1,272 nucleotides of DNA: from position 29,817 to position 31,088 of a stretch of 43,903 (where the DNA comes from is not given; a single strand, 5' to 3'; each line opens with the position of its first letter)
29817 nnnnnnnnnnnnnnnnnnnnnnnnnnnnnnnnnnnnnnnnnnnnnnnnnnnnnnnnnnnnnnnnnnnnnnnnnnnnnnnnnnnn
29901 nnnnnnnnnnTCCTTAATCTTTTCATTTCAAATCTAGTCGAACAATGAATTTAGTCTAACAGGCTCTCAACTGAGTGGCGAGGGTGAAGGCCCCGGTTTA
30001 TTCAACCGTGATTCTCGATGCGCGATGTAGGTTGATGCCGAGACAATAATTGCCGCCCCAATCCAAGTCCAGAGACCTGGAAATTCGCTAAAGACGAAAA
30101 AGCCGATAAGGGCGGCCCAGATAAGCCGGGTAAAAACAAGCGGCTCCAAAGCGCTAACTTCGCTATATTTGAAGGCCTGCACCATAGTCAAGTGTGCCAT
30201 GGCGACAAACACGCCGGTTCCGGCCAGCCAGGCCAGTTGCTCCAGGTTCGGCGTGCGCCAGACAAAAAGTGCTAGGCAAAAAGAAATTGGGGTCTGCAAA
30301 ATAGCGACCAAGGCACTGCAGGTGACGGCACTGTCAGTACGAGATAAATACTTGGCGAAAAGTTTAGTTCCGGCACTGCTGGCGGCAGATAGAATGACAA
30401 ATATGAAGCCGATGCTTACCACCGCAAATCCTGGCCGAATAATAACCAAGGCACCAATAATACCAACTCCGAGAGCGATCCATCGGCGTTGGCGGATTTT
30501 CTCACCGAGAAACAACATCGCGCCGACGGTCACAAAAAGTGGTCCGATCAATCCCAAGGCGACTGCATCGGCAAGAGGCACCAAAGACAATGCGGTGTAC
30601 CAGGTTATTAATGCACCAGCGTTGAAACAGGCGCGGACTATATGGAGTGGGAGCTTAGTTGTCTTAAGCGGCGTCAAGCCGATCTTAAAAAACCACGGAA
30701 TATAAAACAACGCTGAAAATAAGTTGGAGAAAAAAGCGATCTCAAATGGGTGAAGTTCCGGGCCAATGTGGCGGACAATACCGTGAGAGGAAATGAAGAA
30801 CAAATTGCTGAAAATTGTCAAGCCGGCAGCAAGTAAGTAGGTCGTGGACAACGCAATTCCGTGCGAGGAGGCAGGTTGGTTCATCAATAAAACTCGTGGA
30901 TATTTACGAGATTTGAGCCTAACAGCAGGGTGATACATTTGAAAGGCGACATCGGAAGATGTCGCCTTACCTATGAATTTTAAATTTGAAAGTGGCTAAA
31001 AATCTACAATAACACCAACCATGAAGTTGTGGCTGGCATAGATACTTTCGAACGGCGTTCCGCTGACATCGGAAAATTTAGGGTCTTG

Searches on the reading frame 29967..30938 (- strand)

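Call 57: search_protein_families(library=pfam, proteins=[window:29967-30938:-], max_evalue=0.00001)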
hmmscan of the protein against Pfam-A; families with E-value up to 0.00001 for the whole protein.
window:29967-30938:- (323 aa): 1 family
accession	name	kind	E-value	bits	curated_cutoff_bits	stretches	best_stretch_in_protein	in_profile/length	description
PF00892.27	EamA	-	2.6e-22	80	28.2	2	47-167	12-134/135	EamA-like transporter family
